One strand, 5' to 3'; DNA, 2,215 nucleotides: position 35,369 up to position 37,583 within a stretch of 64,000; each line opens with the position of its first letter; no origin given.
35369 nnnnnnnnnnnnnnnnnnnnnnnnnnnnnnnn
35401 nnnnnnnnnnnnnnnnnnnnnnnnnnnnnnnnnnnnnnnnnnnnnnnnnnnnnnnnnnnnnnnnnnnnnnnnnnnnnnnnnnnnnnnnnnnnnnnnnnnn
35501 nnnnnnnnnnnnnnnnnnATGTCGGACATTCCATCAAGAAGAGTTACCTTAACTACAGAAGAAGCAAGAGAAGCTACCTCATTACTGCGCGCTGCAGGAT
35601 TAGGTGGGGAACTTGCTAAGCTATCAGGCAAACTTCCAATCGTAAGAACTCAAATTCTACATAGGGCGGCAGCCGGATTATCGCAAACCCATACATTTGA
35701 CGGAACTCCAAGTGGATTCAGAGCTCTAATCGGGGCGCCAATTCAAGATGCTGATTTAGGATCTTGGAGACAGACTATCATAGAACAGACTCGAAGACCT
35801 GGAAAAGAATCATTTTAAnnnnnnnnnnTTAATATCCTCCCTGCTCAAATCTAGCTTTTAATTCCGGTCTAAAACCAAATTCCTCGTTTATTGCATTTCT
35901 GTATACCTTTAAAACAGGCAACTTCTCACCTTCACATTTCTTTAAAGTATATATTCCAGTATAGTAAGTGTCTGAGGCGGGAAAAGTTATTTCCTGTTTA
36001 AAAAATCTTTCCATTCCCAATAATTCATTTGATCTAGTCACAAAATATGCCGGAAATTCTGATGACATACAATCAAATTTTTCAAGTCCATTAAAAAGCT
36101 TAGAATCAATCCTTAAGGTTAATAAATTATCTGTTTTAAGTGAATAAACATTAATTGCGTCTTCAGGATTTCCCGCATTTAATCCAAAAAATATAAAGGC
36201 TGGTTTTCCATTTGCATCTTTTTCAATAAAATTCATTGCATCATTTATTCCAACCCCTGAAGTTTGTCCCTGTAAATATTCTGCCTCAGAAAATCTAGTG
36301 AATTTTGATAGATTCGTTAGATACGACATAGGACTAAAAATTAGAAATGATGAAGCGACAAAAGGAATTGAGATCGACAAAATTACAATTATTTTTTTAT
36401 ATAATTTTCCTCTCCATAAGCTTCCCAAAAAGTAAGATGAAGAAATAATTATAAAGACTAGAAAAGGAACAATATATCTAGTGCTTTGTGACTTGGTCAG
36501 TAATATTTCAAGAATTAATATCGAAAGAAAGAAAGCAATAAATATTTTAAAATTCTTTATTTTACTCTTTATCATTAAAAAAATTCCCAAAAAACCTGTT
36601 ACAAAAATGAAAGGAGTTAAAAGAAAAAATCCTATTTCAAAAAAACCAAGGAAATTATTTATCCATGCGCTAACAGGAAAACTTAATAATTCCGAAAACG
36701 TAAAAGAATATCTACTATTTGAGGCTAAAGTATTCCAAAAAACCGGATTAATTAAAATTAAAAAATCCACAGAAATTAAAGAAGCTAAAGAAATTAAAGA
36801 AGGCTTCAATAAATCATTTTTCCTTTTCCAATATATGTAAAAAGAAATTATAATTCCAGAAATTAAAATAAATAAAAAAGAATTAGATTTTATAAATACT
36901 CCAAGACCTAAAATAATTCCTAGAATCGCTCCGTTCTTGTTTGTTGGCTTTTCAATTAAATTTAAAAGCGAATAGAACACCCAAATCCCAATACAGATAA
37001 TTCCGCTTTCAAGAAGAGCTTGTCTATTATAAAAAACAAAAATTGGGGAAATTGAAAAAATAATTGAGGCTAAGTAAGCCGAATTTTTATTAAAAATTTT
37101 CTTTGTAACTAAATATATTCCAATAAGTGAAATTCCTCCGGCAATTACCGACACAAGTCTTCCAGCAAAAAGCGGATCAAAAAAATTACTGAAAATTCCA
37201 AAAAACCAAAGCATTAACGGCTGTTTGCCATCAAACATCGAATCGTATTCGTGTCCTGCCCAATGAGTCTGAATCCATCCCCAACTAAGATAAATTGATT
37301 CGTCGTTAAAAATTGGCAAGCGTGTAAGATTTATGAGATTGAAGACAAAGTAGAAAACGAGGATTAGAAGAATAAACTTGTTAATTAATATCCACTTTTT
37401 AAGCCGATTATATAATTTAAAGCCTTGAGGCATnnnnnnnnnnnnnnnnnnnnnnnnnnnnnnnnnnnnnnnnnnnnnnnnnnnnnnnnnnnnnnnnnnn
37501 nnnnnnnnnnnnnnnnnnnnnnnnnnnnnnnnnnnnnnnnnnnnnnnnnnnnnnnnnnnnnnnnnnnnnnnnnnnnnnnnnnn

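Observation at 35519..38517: A 3.2-kb gene island splits the near-universal rpsJ-rplC junction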

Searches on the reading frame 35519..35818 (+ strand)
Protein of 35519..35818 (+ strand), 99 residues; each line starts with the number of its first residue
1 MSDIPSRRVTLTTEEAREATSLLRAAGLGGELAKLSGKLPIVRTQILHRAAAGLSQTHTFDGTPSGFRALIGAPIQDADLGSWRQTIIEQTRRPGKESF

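Call 3: search_protein_families(library=pfam, proteins=[window:35519-35818:+], max_evalue=0.1)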
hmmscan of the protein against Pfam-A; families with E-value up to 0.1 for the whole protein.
window:35519-35818:+ (99 aa): 0 families

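Call 4: search_protein_families(library=ncbifam, proteins=[window:35519-35818:+], max_evalue=0.1)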
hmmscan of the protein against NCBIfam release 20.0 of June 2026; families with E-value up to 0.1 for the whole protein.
window:35519-35818:+ (99 aa): 0 families

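Call 29: find_homologous_proteins(query=window:35519-35818:+, max_evalue=0.01)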
Query window:35519-35818:+ (99 aa): 4 proteins with E <= 0.01 among 22 candidates.
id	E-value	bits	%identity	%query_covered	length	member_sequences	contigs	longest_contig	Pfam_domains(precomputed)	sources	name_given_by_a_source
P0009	2.3e-56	206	100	100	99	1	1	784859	-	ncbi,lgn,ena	-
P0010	7.9e-45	169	81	100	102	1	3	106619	-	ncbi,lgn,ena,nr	ncbi:MAG: hypothetical protein KBD51_01450 [Candidatus Levybacteria bacterium]|nr:hypothetical prote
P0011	1.1e-44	168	84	100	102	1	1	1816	-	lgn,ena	-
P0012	2.8e-43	164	81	100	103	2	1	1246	-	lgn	-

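Call 30: find_encoding_contigs(protein=P0010, flank=8000, max_places=4)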
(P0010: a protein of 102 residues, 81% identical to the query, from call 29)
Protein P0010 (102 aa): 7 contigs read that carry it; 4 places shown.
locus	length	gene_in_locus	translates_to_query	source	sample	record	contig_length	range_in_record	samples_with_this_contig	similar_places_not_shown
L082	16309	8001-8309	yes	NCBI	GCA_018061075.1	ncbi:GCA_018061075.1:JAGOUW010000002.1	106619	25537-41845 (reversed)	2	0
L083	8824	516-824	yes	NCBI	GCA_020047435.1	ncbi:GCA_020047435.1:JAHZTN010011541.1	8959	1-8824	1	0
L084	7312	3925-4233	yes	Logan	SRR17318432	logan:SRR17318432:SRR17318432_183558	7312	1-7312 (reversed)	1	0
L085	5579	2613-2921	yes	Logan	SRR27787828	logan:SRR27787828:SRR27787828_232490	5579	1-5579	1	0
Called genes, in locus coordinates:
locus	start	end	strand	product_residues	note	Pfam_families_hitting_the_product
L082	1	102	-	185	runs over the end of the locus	PF00333:Ribosomal_S5, PF03719:Ribosomal_S5_C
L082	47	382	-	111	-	PF00861:Ribosomal_L18p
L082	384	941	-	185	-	PF00347:Ribosomal_L6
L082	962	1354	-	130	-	PF00410:Ribosomal_S8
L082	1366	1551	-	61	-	PF00253:Ribosomal_S14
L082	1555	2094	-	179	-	PF00281:Ribosomal_L5, PF00673:Ribosomal_L5_C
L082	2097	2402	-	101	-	PF17136:ribosomal_L24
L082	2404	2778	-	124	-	PF00238:Ribosomal_L14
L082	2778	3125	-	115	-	PF00366:Ribosomal_S17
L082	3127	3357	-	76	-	PF00831:Ribosomal_L29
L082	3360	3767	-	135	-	PF00252:Ribosomal_L16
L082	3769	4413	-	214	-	PF07650:KH_2, PF00189:Ribosomal_S3_C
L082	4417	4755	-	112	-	PF00237:Ribosomal_L22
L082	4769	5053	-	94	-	PF00203:Ribosomal_S19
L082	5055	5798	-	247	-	PF00181:Ribosomal_L2_N, PF03947:Ribosomal_L2_C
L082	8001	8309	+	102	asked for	-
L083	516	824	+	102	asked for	-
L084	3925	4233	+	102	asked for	-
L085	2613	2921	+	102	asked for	-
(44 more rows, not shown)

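Call 43: predict_structure(alignment_id=A2)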
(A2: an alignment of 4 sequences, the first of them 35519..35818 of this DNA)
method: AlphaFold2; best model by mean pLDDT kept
length: 99 residues; sequences in the alignment: 4
mean_pLDDT: 51.3   pTM: 0.38
mean pLDDT of the five models: 51.3, 49.8, 49.3, 48.0, 45.2
residues with pLDDT >= 90: 0; 70-90: 0; 50-70: 59; < 50: 40
segments of 3 or more residues with pLDDT < 50: 1-9, 72-99
pLDDT, mean of each block of 10 residues (from residue 1): 39 62 62 57 61 54 52 45 41 38
secondary structure, 60 per line:
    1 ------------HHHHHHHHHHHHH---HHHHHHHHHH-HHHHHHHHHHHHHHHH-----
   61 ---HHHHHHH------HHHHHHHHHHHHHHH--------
elements in order: H13-25 H29-38 H40-55 H64-70 H77-91

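Call 64: fold_search(model_id=the predicted structure, library=pdb)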
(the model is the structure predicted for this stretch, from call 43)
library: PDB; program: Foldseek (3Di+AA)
matches with E <= 10: 31; with E <= 0.001: 0
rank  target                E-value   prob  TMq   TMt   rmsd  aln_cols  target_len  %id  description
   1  9o1c_C                2.2e+00  0.08  0.24  0.07  13.8        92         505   18  Pseudomonas aeruginosa ATPase State2 (released 2025-12-10)
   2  9g5f_D                2.7e+00  0.35  0.33  0.08   2.7        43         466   21  The structure of Aspergillus fumigatus UDP-GlcNAc pyrophosphorylase in complex with a fragment (released 2025-07-30)
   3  9swy_A                2.7e+00  0.33  0.33  0.08   2.6        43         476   21  The structure of AfUAP1 in complex with GlcNAc-1P (released 2026-01-28)
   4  7v9f_A                2.9e+00  0.04  0.20  0.19  14.6       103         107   20  Selenomethionine mutant (L740Sem) of BEN4 domain of protein Bend3 with DNA (released 2022-02-16)
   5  6g9v_A                3.2e+00  0.30  0.32  0.08   2.7        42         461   21  Crystal structure of Aspergillus fumigatus UDP-N-acetylglucosamine pyrophosphorylase(AfUAP1) in complex with UDPGlcNAc (released 2019-04-24)
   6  6g9w_A                3.4e+00  0.28  0.33  0.08   2.7        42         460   21  Crystal Structure of Aspergillus fumigatus UDP-N-acetylglucosamine pyrophosphorylase in complex with UTP (released 2019-04-24)
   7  7mqv_C                3.4e+00  0.03  0.19  0.09  14.6        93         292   20  Crystal structure of truncated (ACT domain removed) prephenate dehydrogenase tyrA from Bacillus anthracis in complex w (released 2021-05-19)
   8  2cpt_MODEL_1_A        3.6e+00  0.05  0.19  0.19  12.2        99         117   10  Solution structure of MIT domain from human SKD1 (released 2005-11-19)
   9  9o1a_A                4.8e+00  0.03  0.18  0.07  13.7        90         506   18  Pseudomonas aeruginosa ATPase State1 F1Fo focused (released 2025-12-10)
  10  5iy6_U                5.1e+00  0.05  0.24  0.17  15.1       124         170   12  Human holo-PIC in the closed state (released 2016-05-18)
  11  9o19_A                5.1e+00  0.03  0.18  0.06  13.8        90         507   19  Pseudomonas aeruginosa ATPase State1 (released 2025-12-10)
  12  8esw_A5               5.4e+00  0.07  0.30  0.28  11.4       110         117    7  Structure of mitochondrial complex I from Drosophila melanogaster, Flexible-class 1 (released 2023-03-29)
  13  1i4l_A                5.4e+00  0.03  0.19  0.12  26.4       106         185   17  CRYSTAL STRUCTURE ANALYSIS OF RAC1-GDP IN COMPLEX WITH ARFAPTIN (P41) (released 2001-05-16)
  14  2bo5_MODEL_1_A        5.7e+00  0.03  0.23  0.20  12.8       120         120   15  Bovine oligomycin sensitivity conferral protein N-terminal domain (released 2005-08-17)
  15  9g53_D                6.0e+00  0.18  0.32  0.08   2.7        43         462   21  The structure of Aspergillus fumigatus UDP-GlcNAc pyrophosphorylase in complex with a fragment (released 2025-07-30)
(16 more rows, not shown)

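Call 93: search_protein_families(library=padloc, proteins=[window:35519-35818:+], max_evalue=0.01)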
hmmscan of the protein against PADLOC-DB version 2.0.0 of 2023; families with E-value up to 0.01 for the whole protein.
window:35519-35818:+ (99 aa): 0 families

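Call 94: search_protein_families(library=phrogs, proteins=[window:35519-35818:+], max_evalue=0.01)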
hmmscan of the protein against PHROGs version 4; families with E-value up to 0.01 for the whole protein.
window:35519-35818:+ (99 aa): 0 families

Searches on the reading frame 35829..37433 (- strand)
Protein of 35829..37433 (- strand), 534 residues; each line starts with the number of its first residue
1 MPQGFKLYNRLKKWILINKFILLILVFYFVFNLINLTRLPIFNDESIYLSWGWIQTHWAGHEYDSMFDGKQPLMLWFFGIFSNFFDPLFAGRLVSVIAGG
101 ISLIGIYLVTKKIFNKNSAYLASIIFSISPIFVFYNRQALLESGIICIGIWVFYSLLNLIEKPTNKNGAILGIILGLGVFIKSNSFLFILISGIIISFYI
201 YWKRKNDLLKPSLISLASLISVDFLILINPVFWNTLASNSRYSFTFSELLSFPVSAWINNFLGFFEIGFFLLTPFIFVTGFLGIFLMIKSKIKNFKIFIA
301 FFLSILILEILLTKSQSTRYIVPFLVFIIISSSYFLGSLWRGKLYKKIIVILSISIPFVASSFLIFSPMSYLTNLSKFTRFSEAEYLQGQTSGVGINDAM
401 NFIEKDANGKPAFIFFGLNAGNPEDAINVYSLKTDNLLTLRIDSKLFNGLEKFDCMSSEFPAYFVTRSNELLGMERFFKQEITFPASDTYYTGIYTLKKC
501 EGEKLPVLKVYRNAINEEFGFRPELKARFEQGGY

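Call 3: search_protein_families(library=pfam, proteins=[window:35829-37433:-], max_evalue=0.1)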
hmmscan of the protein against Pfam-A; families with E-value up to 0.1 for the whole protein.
window:35829-37433:- (534 aa): 3 families
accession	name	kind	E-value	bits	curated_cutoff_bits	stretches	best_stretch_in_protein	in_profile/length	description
PF13231.12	PMT_2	-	2.7e-17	63.9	26.1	1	72-222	4-151/160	Dolichyl-phosphate-mannose-protein mannosyltransferase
PF02366.24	PMT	-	2.4e-07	31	22.7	1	74-230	66-236/245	Dolichyl-phosphate-mannose-protein mannosyltransferase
PF11833.13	CPP1-like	-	0.032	14.3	28.4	1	158-220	85-152/196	Protein CHAPERONE-LIKE PROTEIN OF POR1-like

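Call 4: search_protein_families(library=ncbifam, proteins=[window:35829-37433:-], max_evalue=0.1)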
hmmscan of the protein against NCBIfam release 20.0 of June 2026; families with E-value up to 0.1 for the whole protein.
window:35829-37433:- (534 aa): 3 families
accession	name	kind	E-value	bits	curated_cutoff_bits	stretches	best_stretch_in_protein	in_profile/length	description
TIGR03663.1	TIGR03663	subfamily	3.6e-09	36.2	126.25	1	20-215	3-196/435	flippase activity-associated protein Agl23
NF047440.1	LA3751_2_3_fam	subfamily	0.00011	21.2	200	1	77-359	84-380/460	LA_3751/LA_3752 family putative glycosyltransferase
NF052499.1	MnslTaseMT1671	equivalog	0.00024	19.7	900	1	77-209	86-219/523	mannosyltransferase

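Call 8: find_encoding_contigs(protein=window:35829-37433:-, flank=10000, max_places=6)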
Protein window:35829-37433:- (534 aa): 2 contigs read that carry it; 1 place shown.
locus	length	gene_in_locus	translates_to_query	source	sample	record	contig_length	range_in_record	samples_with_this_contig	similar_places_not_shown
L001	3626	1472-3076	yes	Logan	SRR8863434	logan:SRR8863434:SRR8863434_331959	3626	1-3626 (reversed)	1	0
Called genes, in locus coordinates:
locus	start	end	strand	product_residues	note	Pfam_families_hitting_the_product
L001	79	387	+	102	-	PF00338:Ribosomal_S10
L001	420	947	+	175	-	-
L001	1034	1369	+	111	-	-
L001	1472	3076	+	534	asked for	PF02366:PMT, PF13231:PMT_2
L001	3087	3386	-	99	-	-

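Call 51: search_solved_structures(query=window:35829-37433:-, max_evalue=0.01)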
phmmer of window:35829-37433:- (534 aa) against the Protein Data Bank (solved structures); distinct sequences matched with E-value up to 0.01: 0.

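Call 93: search_protein_families(library=padloc, proteins=[window:35829-37433:-], max_evalue=0.01)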
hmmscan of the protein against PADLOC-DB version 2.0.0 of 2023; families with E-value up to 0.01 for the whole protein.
window:35829-37433:- (534 aa): 0 families

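Call 94: search_protein_families(library=phrogs, proteins=[window:35829-37433:-], max_evalue=0.01)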
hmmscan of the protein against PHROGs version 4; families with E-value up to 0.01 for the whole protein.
window:35829-37433:- (534 aa): 0 families
